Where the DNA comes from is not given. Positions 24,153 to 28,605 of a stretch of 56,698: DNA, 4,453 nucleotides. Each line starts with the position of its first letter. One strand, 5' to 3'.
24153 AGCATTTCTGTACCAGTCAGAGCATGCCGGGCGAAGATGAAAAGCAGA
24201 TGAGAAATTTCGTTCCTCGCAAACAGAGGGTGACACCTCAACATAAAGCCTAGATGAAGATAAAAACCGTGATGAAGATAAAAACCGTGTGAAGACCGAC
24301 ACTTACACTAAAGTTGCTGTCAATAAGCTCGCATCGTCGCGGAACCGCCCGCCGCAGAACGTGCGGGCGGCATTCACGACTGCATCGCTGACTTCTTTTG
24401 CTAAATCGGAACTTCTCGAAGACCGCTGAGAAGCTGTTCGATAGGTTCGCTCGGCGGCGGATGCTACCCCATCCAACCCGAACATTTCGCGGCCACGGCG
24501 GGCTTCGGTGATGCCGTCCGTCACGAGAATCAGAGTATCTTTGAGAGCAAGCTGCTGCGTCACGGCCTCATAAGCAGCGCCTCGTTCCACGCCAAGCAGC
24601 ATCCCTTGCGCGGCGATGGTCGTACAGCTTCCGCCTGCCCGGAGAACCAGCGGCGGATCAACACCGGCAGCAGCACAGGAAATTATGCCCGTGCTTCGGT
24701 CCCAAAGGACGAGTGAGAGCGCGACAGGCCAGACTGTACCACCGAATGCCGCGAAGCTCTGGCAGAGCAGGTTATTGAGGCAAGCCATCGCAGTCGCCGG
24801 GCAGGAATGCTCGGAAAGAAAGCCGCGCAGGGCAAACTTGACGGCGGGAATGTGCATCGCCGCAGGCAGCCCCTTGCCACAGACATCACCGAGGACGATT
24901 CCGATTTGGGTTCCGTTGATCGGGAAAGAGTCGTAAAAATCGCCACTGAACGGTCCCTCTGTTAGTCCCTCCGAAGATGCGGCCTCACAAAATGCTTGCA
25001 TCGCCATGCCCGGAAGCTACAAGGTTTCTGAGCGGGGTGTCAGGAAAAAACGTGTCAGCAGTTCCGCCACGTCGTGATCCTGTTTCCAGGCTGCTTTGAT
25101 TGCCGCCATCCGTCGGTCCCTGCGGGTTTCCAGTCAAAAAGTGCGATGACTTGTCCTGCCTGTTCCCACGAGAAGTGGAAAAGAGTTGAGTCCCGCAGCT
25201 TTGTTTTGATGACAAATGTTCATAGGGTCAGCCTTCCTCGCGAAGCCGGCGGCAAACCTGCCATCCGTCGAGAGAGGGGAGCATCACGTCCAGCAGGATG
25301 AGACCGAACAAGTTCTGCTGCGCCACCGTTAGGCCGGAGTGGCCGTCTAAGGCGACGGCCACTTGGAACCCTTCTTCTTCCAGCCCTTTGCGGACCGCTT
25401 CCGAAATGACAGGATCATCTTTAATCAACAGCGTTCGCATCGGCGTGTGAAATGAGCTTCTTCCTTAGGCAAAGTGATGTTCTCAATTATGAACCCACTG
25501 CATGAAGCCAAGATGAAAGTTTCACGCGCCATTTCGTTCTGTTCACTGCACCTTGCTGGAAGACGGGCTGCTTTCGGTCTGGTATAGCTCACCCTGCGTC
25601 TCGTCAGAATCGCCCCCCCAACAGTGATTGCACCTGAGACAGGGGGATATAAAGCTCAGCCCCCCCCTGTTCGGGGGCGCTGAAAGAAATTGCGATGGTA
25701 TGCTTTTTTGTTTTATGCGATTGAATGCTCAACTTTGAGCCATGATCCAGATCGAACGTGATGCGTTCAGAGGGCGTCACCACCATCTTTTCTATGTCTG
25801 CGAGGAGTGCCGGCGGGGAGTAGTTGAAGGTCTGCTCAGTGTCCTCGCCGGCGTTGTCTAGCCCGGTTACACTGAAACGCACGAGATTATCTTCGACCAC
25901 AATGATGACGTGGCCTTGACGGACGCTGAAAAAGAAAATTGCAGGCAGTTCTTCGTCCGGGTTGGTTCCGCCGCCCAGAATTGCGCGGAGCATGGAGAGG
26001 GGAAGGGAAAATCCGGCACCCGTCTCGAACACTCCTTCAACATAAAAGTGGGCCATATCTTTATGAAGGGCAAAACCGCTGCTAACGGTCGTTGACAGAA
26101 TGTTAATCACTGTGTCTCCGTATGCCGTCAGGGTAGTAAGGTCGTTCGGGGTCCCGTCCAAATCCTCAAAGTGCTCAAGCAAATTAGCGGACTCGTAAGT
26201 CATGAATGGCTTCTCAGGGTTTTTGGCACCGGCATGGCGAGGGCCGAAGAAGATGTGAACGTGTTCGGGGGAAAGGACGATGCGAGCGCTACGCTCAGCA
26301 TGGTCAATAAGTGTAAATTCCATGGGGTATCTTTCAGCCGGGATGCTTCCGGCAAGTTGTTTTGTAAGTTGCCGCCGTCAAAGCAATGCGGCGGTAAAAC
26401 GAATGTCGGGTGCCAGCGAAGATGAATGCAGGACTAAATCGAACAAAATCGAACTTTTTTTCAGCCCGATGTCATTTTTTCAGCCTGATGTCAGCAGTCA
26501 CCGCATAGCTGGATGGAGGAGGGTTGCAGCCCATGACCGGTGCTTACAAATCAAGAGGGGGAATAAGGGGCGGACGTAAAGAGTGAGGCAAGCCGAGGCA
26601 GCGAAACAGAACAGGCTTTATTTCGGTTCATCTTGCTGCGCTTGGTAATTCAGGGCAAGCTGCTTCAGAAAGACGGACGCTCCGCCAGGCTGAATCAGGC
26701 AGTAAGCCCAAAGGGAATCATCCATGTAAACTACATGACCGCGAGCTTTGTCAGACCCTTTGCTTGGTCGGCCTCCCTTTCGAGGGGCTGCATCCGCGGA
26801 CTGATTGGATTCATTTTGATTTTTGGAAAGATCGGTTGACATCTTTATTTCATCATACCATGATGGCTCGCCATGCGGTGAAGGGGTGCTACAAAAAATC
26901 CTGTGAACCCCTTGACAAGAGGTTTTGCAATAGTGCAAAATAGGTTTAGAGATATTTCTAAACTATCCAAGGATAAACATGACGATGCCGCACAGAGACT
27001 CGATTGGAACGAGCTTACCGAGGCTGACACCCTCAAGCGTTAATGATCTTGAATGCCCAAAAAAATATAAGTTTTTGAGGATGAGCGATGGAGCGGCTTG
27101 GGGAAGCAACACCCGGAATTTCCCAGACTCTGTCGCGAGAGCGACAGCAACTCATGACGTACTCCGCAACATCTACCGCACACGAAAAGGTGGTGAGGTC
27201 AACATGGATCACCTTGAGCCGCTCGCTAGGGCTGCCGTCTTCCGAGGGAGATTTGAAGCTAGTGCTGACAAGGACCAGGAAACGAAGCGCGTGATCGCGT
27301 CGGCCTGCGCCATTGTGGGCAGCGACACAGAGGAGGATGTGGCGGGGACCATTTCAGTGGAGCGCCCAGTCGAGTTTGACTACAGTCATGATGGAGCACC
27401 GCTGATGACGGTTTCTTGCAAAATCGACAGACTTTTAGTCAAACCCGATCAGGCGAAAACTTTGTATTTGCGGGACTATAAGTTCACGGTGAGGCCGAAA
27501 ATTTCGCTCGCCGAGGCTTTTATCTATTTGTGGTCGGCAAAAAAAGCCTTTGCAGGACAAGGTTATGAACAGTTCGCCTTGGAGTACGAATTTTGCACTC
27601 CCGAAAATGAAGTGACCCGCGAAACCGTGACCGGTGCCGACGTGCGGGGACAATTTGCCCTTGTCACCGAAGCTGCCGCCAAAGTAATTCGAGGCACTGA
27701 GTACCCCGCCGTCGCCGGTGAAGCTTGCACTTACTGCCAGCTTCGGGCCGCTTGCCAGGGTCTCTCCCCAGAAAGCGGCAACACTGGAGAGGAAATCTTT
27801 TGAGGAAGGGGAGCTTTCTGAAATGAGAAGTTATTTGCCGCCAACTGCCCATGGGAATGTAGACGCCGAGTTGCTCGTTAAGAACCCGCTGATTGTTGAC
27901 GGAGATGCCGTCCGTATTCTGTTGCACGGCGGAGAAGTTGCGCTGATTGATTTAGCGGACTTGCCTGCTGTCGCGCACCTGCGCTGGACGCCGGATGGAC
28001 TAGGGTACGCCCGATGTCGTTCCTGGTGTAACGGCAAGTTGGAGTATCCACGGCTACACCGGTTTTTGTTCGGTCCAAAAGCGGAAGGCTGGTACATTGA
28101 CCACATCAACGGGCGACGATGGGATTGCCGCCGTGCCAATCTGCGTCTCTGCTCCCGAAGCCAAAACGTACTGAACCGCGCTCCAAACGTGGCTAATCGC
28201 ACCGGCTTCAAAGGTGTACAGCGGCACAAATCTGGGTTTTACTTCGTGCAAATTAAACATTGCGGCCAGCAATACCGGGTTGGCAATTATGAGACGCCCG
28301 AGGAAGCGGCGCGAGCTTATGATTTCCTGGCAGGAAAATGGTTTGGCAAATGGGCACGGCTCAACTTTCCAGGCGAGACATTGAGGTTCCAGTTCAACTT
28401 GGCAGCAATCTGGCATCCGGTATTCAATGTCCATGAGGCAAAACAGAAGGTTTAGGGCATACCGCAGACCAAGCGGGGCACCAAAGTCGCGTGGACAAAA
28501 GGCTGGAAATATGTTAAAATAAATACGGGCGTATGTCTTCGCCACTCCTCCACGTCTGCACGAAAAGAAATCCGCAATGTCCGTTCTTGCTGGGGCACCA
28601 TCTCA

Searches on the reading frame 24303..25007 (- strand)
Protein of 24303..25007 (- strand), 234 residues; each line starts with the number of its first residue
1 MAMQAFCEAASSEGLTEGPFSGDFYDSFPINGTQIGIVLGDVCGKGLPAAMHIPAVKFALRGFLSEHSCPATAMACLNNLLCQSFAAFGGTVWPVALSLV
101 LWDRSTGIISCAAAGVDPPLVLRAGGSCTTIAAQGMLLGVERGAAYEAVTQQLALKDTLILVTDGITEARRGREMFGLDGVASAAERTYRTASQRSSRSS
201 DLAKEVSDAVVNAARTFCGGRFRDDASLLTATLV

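Call 16: search_protein_families(library=pfam, proteins=[window:24303-25007:-], max_evalue=0.001)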
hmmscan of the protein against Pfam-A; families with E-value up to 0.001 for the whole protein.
window:24303-25007:- (234 aa): 1 family
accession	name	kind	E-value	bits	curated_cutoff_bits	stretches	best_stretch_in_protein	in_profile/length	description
PF07228.17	SpoIIE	-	2.6e-36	125.8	25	1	32-232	2-190/192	Stage II sporulation protein E (SpoIIE)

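Call 72: search_protein_families(library=padloc, proteins=[window:24303-25007:-], max_evalue=0.00001)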
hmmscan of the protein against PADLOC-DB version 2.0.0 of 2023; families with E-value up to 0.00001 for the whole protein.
window:24303-25007:- (234 aa): 0 families

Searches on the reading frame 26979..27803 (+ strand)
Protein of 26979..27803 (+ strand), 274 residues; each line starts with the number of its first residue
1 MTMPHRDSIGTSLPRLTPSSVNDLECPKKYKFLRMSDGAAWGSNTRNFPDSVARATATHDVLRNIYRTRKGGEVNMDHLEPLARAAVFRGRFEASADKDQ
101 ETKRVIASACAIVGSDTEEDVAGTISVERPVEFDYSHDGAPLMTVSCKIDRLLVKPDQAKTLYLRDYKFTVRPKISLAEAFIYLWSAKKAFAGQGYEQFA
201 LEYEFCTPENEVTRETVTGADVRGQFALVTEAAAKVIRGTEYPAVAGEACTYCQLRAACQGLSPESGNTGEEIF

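Call 15: search_protein_families(library=padloc, proteins=[window:26979-27803:+], max_evalue=0.00001)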
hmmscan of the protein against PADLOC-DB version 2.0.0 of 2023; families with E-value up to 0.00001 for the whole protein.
window:26979-27803:+ (274 aa): 0 families

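Call 16: search_protein_families(library=pfam, proteins=[window:26979-27803:+], max_evalue=0.001)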
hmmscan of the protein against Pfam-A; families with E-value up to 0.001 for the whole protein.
window:26979-27803:+ (274 aa): 1 family
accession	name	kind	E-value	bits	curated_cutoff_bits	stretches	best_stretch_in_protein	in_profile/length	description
PF12705.13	PDDEXK_1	-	7e-14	52.8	22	1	16-260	2-247/247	PD-(D/E)XK nuclease superfamily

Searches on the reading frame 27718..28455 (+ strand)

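Call 15: search_protein_families(library=padloc, proteins=[window:27718-28455:+], max_evalue=0.00001)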
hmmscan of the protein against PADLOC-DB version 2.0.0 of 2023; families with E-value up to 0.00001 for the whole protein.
window:27718-28455:+ (245 aa): 0 families

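Call 16: search_protein_families(library=pfam, proteins=[window:27718-28455:+], max_evalue=0.001)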
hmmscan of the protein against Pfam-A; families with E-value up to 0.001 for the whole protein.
window:27718-28455:+ (245 aa): 2 families
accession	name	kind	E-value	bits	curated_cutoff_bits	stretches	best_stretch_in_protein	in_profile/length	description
PF13392.12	HNH_3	-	1.1e-09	38.2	24.8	1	118-151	12-45/46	HNH endonuclease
PF00847.26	AP2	-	9.2e-05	23.1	33.3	1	162-202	1-45/54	AP2 domain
